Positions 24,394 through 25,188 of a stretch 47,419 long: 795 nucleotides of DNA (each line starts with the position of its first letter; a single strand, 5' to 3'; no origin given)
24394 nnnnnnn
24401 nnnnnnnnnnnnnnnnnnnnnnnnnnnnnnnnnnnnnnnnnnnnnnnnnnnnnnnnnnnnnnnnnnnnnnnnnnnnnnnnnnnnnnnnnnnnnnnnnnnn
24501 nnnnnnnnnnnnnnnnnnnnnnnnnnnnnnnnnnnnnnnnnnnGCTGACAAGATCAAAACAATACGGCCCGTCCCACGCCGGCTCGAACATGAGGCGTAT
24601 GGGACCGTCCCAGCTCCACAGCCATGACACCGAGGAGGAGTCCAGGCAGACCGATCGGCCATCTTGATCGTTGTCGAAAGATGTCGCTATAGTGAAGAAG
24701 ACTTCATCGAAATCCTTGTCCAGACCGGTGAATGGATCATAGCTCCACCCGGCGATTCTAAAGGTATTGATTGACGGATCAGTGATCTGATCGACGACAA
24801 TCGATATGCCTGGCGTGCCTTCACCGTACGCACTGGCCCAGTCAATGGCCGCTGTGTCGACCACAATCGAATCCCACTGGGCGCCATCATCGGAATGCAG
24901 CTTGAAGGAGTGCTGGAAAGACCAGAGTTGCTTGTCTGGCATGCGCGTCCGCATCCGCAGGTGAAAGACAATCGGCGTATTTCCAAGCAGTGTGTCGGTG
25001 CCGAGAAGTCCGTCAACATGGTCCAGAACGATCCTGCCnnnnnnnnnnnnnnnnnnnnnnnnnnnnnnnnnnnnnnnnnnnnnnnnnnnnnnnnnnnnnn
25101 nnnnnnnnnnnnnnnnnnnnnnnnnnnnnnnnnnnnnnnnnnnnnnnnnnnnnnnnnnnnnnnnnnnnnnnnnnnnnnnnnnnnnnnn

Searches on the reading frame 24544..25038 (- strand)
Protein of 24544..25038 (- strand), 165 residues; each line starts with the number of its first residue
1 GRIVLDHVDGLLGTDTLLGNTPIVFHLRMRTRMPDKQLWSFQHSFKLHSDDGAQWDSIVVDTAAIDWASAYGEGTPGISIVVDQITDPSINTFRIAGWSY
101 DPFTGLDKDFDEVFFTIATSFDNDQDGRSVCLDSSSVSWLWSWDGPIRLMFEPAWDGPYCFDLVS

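Call 86: search_solved_structures(query=A8, max_evalue=10, show_alignments=0)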
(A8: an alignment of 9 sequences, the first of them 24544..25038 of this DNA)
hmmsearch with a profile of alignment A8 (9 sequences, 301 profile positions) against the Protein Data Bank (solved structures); distinct sequences matched with E-value up to 10: 3.
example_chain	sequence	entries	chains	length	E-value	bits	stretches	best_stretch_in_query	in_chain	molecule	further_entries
4fl4_A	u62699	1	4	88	0.018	17.5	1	235-293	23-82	Glycoside hydrolase family 9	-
4cj0_A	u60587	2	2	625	0.52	12.7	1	235-293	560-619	ENDOGLUCANASE D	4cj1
1clc_A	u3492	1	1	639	0.53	12.7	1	235-293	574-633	ENDOGLUCANASE CELD; EC: 3.2.1.4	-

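Call 91: predict_structure(alignment_id=A8)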
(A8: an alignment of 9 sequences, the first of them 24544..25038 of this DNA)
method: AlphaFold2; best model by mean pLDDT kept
length: 165 residues; sequences in the alignment: 9
mean_pLDDT: 87.5   pTM: 0.84
mean pLDDT of the five models: 87.5, 86.2, 83.3, 81.6, 81.4
residues with pLDDT >= 90: 83; 70-90: 74; 50-70: 8; < 50: 0
segments of 3 or more residues with pLDDT < 50: none
pLDDT, mean of each block of 10 residues (from residue 1): 94 93 94 80 92 91 84 82 75 87 83 93 92 81 83 92 95
secondary structure, 60 per line:
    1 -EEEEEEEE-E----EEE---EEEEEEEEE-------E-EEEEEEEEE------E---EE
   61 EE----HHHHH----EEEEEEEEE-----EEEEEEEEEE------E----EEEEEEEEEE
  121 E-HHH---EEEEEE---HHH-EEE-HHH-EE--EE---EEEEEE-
elements in order: E2-9 E16-18 E22-30 E40-48 E59-62 H67-71 E76-84 E90-99 E111-121 E129-134 E142-144 E159-164

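Call 93: fold_search(model_id=the predicted structure, library=pdb)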
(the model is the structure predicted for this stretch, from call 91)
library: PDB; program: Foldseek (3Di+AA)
matches with E <= 10: 1205; with E <= 0.001: 18
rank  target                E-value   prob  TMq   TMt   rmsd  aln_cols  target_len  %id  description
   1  2jh2_A                7.1e-06  1.00  0.47  0.55   6.3       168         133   12  X-ray crystal structure of a cohesin-like module from Clostridium perfringens (released 2007-11-06)
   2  2jh2_C                2.3e-05  1.00  0.46  0.54   6.0       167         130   11  X-ray crystal structure of a cohesin-like module from Clostridium perfringens (released 2007-11-06)
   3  2w1n                  9.5e-05  1.00  0.49  0.38   5.7       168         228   12  cohesin and fibronectin type-III double module construct from the Clostridium perfringens glycoside hydrolase GH84C (released 2009-02-03)
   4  3ul4_A                2.0e-04  1.00  0.59  0.67   5.2       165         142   13  Crystal structure of Coh-OlpA(Cthe_3080)-Doc918(Cthe_0918) complex: A novel type I Cohesin-Dockerin complex from Clost (released 2012-11-28)
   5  5k39_A                2.3e-04  1.00  0.57  0.57   6.7       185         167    8  THE TYPE II COHESIN DOCKERIN COMPLEX FROM CLOSTRIDIUM THERMOCELLUM (released 2017-03-29)
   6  2ccl_A                3.7e-04  1.00  0.57  0.62   5.0       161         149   12  THE S45A, T46A MUTANT OF THE TYPE I COHESIN-DOCKERIN COMPLEX FROM THE CELLULOSOME OF CLOSTRIDIUM THERMOCELLUM (released 2007-02-13)
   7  4uyp_C                4.1e-04  1.00  0.60  0.66   4.3       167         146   12  High resolution structure of the third cohesin ScaC in complex with the ScaB dockerin with a mutation in the N-termina (released 2015-04-15)
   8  2vo8                  4.3e-04  1.00  0.57  0.68   4.0       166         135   10  Cohesin module from Clostridium perfringens ATCC13124 family 33 glycoside hydrolase. (released 2008-09-02)
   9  4dh2_C                5.3e-04  1.00  0.56  0.58   4.7       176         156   12  Crystal structure of Coh-OlpC(Cthe_0452)-Doc435(Cthe_0435) complex: A novel type I Cohesin-Dockerin complex from Clost (released 2012-11-28)
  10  5lxv_A                6.0e-04  1.00  0.53  0.51   6.8       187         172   11  Crystal structure of Ruminococcus flavefaciens scaffoldin C cohesin in complex with a dockerin from an uncharacterized (released 2016-10-19)
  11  5lxv_C                6.6e-04  1.00  0.57  0.55   5.5       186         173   11  Crystal structure of Ruminococcus flavefaciens scaffoldin C cohesin in complex with a dockerin from an uncharacterized (released 2016-10-19)
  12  1tyj                  8.2e-04  1.00  0.54  0.53   6.3       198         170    6  Crystal Structure Analysis of type II Cohesin A11 from Bacteroides cellulosolvens (released 2005-04-26)
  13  6kg8_MODEL_1_A        8.2e-04  1.00  0.50  0.52   5.7       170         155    9  Solution structure of CaCohA2 from Clostridium acetobutylicum (released 2020-07-08)
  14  3f2l                  8.2e-04  1.00  0.50  0.49   7.7       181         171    9  Crystal structure analysis of the K171A mutation of N-terminal type II cohesin 1 from the cellulosomal ScaB subunit of A (released 2008-12-02)
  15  4fl4_B                8.7e-04  1.00  0.49  0.49   9.0       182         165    9  Scaffoldin conformation and dynamics revealed by a ternary complex from the Clostridium thermocellum cellulosome (released 2012-06-27)
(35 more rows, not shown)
